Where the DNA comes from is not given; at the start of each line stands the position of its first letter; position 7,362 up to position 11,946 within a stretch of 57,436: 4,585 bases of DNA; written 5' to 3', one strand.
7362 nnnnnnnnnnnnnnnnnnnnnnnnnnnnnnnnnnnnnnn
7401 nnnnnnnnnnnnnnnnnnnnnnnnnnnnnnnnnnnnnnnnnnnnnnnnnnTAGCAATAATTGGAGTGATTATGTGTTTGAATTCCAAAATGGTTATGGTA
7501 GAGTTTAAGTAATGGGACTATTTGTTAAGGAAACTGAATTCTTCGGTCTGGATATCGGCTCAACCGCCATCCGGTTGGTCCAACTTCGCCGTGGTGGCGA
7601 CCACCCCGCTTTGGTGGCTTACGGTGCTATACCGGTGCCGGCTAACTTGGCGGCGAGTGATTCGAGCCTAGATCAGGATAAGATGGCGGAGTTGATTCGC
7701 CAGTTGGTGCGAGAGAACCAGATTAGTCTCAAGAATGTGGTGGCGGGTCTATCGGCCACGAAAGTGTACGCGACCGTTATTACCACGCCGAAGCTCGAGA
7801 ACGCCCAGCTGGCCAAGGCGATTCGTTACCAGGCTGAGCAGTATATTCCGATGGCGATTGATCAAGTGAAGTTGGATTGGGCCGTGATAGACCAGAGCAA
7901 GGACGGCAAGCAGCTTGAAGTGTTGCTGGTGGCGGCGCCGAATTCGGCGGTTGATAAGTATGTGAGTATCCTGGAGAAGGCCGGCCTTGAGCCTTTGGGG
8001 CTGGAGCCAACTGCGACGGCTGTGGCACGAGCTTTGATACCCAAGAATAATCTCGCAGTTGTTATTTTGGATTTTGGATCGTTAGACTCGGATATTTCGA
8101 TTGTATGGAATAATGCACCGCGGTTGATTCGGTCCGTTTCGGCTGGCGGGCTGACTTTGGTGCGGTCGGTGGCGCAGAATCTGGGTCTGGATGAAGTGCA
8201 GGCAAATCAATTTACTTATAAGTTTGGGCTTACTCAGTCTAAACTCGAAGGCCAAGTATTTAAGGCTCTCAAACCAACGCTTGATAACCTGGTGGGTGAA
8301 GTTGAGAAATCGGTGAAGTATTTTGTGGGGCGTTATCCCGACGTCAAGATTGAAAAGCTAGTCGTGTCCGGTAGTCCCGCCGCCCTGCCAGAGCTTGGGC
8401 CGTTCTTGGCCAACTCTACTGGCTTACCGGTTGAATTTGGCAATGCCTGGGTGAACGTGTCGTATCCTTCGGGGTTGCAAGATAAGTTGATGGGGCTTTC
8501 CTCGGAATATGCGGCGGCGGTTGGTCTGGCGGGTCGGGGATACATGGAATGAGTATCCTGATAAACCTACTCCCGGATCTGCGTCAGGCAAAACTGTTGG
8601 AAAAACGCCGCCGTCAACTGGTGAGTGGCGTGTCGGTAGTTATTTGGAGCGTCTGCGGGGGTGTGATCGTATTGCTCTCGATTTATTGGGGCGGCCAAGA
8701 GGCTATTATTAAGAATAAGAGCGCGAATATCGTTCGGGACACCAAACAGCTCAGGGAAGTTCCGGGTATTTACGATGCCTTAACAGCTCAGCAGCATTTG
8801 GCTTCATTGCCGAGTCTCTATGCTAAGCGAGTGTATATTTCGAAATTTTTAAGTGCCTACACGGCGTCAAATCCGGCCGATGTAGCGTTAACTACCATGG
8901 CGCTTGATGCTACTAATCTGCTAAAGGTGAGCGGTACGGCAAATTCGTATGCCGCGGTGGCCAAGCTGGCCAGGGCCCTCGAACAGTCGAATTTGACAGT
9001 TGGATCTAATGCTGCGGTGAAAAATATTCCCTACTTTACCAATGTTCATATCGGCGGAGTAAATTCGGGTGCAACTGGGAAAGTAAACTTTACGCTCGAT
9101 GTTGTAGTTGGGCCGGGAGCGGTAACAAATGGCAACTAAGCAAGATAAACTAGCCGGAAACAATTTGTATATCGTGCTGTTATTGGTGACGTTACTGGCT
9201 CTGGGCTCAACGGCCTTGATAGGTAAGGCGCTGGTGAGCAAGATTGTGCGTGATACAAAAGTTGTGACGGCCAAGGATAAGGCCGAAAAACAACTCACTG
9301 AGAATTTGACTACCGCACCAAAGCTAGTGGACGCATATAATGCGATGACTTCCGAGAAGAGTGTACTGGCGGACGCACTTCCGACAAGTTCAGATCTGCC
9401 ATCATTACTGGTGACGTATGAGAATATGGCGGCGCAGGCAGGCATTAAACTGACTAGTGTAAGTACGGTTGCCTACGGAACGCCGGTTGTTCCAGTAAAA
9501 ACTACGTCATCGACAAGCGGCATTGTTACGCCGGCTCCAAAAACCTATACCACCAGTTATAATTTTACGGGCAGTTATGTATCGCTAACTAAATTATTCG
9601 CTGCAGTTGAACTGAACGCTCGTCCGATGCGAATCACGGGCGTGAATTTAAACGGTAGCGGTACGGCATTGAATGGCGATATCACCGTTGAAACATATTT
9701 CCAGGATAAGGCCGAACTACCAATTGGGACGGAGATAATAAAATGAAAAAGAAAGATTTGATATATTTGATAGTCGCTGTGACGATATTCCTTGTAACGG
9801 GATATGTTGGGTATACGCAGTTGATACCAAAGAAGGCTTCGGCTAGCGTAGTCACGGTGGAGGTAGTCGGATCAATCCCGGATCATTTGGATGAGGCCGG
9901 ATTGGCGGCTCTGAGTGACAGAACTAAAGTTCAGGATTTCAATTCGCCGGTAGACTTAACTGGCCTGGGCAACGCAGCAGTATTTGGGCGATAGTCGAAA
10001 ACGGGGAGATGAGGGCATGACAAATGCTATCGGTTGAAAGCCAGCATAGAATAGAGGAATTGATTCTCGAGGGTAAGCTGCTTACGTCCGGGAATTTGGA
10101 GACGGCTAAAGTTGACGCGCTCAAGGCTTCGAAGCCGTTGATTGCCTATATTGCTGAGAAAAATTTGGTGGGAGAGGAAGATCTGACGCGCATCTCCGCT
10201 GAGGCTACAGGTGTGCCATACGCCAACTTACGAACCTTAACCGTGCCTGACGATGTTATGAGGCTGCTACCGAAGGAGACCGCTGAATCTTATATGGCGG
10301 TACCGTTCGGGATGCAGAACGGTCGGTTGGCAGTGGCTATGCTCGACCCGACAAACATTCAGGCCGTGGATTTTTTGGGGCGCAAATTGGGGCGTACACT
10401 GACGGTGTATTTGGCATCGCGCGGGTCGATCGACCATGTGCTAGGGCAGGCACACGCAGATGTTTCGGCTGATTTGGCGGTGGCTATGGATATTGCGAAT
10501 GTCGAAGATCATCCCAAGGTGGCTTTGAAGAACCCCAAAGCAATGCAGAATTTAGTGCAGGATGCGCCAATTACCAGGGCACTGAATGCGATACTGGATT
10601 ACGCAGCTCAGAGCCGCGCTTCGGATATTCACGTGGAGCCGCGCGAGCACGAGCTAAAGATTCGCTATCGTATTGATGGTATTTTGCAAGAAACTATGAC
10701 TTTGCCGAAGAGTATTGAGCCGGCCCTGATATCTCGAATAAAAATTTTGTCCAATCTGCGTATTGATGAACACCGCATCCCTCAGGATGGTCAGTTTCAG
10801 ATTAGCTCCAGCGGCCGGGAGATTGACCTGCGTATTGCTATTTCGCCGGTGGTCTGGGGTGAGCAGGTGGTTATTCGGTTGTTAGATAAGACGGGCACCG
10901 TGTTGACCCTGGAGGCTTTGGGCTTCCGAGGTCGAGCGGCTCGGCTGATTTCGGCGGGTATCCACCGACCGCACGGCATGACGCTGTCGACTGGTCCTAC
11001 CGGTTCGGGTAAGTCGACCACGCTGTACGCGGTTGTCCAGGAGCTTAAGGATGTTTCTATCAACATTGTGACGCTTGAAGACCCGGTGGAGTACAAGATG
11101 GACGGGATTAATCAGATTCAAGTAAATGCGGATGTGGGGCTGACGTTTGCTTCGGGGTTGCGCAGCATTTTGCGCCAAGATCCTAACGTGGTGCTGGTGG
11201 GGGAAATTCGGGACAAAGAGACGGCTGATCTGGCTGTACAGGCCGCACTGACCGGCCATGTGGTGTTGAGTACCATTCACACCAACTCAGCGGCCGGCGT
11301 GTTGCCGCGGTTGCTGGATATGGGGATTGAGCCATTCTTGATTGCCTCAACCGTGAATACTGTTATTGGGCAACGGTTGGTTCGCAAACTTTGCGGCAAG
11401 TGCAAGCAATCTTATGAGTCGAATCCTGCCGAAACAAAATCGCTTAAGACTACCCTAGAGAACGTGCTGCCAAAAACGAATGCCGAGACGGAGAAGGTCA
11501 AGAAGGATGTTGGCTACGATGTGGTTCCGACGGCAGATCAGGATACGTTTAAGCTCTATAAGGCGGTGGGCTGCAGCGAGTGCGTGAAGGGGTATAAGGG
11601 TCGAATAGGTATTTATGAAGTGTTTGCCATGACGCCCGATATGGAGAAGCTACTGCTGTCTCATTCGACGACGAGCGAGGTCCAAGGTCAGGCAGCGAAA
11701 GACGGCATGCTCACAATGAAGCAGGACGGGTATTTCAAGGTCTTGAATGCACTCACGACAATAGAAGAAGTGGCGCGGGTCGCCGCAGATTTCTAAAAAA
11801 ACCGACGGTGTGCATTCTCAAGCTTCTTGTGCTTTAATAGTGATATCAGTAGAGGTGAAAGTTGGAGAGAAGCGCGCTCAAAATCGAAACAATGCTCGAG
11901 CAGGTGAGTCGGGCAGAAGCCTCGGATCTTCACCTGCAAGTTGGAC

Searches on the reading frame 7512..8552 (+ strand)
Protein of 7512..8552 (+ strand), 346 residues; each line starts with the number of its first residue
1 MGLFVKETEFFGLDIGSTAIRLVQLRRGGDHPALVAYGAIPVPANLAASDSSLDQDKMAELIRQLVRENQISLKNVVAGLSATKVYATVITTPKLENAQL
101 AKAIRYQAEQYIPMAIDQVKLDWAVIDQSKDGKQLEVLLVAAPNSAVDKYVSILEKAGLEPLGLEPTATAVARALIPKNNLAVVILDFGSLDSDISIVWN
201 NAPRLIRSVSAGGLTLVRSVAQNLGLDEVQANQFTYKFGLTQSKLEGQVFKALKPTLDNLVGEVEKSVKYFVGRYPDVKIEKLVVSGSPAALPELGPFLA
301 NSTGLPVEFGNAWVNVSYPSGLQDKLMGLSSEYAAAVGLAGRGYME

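Call 6: search_protein_families(library=ncbifam, proteins=[window:7512-8552:+], max_evalue=0.1)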
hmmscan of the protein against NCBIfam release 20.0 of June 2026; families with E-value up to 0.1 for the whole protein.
window:7512-8552:+ (346 aa): 7 families
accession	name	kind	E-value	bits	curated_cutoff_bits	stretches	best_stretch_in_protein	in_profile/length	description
TIGR01175.1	pilM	subfamily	1.9e-50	171.8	133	1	10-343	5-347/348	type IV pilus assembly protein PilM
NF045709.1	Amuc_1101_fam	equivalog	2.5e-24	86.1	650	1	8-340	5-346/608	Amuc_1101 family PilM-like pilus complex protein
TIGR01174.1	ftsA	equivalog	9.4e-07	28.2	175.85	1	135-248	148-263/371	cell division protein FtsA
TIGR02529.1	EutJ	subfamily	6.8e-05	22.4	152.1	1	147-306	77-221/239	ethanolamine utilization protein EutJ family protein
NF011660.0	PRK15080.1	equivalog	0.00019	20.7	182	1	150-307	113-255/277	ethanolamine utilization protein EutJ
NF002557.0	PRK02122.1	subfamily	0.0035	15.5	384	1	57-125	47-115/653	glucosamine-6-phosphate deaminase-like protein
TIGR01709.2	typeII_sec_gspL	equivalog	0.027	13.6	65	1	69-168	44-140/392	type II secretion system protein GspL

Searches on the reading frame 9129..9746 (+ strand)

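Call 6: search_protein_families(library=ncbifam, proteins=[window:9129-9746:+], max_evalue=0.1)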
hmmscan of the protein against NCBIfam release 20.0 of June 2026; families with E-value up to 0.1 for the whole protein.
window:9129-9746:+ (205 aa): 1 family
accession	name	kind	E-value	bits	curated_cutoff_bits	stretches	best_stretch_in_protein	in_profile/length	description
NF053520.1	HK_Porph_FimS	equivalog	0.096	10.9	600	0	32-107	26-100/618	sensor histidine kinase FimS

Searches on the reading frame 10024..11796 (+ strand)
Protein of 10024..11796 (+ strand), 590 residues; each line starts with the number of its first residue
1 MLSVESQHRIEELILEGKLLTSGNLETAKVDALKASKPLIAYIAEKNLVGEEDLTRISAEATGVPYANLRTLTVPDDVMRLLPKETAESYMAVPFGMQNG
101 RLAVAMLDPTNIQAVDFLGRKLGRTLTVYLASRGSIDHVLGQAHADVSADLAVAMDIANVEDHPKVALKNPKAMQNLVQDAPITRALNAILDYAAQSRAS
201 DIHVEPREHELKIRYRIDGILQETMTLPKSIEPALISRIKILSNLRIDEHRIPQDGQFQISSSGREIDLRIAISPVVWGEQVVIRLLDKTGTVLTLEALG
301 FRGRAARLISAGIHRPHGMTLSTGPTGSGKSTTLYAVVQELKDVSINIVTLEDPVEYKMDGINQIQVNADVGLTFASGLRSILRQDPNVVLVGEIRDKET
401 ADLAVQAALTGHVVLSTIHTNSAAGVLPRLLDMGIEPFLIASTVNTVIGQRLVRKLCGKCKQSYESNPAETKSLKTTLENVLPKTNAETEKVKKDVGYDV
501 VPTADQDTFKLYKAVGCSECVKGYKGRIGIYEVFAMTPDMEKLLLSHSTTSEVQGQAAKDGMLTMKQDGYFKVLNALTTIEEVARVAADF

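Call 5: search_protein_families(library=pfam, proteins=[window:10024-11796:+], max_evalue=0.1)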
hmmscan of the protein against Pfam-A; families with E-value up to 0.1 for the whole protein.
window:10024-11796:+ (590 aa): 7 families
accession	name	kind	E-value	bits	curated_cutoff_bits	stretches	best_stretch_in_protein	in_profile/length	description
PF00437.27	T2SSE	-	7.1e-128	426.8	24.9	1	178-585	3-370/370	Type II/IV secretion system protein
PF05157.20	MshEN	-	1.5e-17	63.8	23.1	1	63-143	2-83/90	MshEN domain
PF13555.12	AAA_29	-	0.0012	19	27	1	316-337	21-42/61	P-loop containing region of AAA domain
PF13173.12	AAA_14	-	0.0046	17.4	27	1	321-427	6-103/129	AAA domain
PF13401.12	AAA_22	-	0.0072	17.1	27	1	316-355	4-45/130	AAA domain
PF25199.1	nSTAND_NTPase5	-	0.017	15.4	34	1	320-352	44-77/145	Novel STAND NTPase 5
PF13604.12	AAA_30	-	0.065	13.4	27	0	310-344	11-45/191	AAA domain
